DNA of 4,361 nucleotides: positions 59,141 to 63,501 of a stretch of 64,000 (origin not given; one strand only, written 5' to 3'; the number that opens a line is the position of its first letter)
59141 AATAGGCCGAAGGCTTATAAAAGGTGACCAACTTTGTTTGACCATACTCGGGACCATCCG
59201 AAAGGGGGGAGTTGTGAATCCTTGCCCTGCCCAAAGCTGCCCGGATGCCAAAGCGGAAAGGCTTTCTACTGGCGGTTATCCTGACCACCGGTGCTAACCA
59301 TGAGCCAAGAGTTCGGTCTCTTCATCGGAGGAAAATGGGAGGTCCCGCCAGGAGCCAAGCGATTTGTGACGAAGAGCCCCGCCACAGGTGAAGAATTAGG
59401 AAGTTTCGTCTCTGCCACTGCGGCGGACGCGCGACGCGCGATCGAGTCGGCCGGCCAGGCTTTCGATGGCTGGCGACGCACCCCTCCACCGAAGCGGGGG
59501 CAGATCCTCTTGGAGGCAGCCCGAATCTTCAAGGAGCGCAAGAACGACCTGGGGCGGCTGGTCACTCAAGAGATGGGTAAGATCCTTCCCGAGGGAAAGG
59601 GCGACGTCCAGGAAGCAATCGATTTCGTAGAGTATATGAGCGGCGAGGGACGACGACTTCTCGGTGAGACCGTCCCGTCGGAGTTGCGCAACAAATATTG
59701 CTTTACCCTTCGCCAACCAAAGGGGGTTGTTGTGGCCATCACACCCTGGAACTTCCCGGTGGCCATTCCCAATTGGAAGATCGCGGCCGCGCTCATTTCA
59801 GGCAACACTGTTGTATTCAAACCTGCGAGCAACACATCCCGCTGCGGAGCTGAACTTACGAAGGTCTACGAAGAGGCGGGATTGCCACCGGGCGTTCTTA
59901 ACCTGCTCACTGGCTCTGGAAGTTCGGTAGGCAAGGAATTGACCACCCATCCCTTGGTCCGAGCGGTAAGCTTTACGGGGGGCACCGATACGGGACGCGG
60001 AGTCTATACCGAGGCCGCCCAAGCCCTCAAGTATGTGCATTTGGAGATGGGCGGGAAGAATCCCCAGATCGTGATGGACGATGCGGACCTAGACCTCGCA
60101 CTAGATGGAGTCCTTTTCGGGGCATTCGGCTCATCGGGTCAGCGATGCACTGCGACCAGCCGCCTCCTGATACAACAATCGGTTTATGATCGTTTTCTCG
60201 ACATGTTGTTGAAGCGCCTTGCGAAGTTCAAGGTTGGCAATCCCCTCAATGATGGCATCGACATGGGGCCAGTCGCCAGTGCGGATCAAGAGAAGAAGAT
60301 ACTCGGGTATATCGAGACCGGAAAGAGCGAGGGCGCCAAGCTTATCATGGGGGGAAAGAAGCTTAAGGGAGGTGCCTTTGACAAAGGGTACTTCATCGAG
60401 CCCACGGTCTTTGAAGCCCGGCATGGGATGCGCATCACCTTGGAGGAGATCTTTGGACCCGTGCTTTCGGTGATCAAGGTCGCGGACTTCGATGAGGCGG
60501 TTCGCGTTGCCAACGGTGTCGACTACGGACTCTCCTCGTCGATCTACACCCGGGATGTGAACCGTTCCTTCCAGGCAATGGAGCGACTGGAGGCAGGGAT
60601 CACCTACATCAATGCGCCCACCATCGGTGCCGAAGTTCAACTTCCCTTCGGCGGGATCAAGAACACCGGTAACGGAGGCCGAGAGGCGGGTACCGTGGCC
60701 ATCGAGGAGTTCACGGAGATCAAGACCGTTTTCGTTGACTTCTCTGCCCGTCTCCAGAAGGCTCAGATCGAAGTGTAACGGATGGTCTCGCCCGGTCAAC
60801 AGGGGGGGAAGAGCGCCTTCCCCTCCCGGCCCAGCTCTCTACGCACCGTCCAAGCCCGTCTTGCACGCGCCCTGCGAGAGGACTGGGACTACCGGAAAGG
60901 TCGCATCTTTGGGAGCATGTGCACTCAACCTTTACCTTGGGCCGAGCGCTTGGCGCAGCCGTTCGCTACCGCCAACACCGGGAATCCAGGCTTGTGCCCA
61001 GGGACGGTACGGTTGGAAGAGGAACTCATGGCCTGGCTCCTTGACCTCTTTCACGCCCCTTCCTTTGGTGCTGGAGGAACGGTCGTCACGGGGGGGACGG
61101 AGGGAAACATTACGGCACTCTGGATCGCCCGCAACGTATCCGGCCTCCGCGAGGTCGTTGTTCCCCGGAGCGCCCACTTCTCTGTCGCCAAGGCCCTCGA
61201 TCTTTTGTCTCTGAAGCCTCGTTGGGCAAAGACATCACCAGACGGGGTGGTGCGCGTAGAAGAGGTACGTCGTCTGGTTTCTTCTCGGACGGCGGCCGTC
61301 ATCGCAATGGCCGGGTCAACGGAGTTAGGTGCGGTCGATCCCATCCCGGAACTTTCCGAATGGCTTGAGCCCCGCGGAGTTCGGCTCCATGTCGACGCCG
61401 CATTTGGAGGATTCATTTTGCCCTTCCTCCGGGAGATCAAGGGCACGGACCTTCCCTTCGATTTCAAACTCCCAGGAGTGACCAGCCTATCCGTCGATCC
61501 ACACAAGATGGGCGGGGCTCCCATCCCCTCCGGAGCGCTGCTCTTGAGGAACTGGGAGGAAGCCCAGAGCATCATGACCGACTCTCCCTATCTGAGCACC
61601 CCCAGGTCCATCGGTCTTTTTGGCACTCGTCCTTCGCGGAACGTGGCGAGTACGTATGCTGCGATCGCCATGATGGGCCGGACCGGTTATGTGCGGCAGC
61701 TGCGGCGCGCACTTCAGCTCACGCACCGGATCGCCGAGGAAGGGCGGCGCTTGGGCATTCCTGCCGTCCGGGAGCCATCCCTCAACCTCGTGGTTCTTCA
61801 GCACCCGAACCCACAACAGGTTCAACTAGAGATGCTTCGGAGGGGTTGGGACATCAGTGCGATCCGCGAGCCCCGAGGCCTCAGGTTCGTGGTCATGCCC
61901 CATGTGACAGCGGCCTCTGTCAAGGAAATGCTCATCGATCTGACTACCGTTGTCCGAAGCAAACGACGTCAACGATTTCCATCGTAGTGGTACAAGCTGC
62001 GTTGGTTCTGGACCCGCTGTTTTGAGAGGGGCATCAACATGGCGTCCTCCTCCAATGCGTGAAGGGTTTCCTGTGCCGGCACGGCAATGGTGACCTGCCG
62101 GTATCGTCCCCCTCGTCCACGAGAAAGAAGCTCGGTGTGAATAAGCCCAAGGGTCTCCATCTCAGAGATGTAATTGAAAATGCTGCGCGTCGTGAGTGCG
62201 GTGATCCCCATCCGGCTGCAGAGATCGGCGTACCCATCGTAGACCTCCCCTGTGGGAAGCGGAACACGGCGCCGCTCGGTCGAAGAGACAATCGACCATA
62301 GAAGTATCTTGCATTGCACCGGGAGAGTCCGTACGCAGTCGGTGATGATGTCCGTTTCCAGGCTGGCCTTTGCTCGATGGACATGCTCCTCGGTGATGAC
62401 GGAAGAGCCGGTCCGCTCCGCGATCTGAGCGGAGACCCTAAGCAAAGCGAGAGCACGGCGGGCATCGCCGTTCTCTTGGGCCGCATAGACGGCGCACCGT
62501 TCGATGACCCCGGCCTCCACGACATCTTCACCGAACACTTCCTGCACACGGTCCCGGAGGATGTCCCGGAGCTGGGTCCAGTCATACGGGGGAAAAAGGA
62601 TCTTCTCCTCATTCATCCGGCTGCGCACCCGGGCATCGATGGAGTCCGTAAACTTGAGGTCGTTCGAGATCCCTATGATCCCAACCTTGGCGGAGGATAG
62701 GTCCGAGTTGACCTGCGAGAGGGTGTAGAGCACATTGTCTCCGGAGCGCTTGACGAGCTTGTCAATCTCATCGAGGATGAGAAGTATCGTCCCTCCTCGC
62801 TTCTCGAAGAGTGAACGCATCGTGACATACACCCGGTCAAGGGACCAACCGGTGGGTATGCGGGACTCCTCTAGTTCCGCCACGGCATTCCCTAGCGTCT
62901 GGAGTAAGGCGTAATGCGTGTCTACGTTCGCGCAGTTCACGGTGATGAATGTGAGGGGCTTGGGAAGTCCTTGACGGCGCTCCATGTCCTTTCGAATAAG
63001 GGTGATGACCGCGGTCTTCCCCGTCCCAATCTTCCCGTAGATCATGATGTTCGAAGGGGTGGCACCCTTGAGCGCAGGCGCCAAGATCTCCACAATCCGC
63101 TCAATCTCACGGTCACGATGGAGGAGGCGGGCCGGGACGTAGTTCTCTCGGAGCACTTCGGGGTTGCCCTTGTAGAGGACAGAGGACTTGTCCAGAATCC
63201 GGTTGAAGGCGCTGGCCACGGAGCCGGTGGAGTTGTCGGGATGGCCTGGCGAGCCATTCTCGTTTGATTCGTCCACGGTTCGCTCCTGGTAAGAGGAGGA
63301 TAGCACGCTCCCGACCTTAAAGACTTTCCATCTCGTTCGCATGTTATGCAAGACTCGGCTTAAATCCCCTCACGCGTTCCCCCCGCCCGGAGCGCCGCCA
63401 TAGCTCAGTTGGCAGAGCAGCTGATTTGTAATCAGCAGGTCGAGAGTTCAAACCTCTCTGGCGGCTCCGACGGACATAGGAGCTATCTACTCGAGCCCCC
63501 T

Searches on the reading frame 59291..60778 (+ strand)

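Call 3: search_protein_families(library=pfam, proteins=[window:59291-60778:+], max_evalue=0.01)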
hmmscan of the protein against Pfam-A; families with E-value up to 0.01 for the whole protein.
window:59291-60778:+ (495 aa): 2 families
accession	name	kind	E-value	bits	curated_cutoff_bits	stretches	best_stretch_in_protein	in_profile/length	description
PF00171.27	Aldedh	-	2.2e-170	567.6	23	1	23-480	7-461/461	Aldehyde dehydrogenase family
PF05893.19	LuxC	-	0.0025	17.2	21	1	133-189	78-133/401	Acyl-CoA reductase (LuxC)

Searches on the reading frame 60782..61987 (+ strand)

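Call 3: search_protein_families(library=pfam, proteins=[window:60782-61987:+], max_evalue=0.01)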
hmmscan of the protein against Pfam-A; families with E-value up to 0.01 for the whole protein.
window:60782-61987:+ (401 aa): 3 families
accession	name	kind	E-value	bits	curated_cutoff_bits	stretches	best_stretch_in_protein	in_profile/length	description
PF00282.25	Pyridoxal_deC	-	9.3e-26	90.9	27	1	73-320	75-352/375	Pyridoxal-dependent decarboxylase conserved domain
PF00266.25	Aminotran_5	-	2.6e-08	33.7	21.5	1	102-207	67-177/371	Aminotransferase class-V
PF01041.23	DegT_DnrJ_EryC1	-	0.00087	19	19.8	1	101-207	44-147/360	DegT/DnrJ/EryC1/StrS aminotransferase family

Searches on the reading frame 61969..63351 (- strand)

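Call 3: search_protein_families(library=pfam, proteins=[window:61969-63351:-], max_evalue=0.01)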
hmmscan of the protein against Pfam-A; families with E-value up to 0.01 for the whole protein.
window:61969-63351:- (460 aa): 11 families
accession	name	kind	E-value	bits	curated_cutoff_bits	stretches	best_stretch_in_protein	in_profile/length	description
PF09079.17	Cdc6_C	-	2.3e-24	85.6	25.1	1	338-431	1-95/96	CDC6, C terminal winged helix domain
PF22703.2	Cdc6_lid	-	3.4e-22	78.5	27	1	262-328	1-67/68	Cdc6 AAA+ ATPase-type lid domain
PF13191.12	AAA_16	-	2e-11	45.1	32.6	1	75-213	1-157/167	AAA ATPase domain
PF13401.12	AAA_22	-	7.4e-10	39.7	27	1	99-225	5-118/130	AAA domain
PF00004.35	AAA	-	9e-10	39.5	21.2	1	102-249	1-126/131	ATPase family associated with various cellular activities (AAA)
PF07693.20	KAP_NTPase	-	1.3e-06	28.4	20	1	80-145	2-63/293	KAP family P-loop domain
PF22606.2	Cdc6-ORC-like_ATPase_lid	-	1.3e-05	25.5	27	1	259-312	4-57/60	Cdc6/ORC-like, ATPase lid domain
PF01637.24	ATPase_2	-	1.3e-05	25.5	33.2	1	78-217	3-141/225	ATPase domain predominantly from Archaea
PF00158.32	Sigma54_activat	-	6.8e-05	23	20.2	1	81-146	6-64/168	Sigma-54 interaction domain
PF05673.19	DUF815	-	0.00054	19.6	23.8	1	75-153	29-102/249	Protein of unknown function (DUF815)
PF05621.17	TniB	-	0.0007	19.5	22.4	1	84-230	20-164/189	Bacterial TniB protein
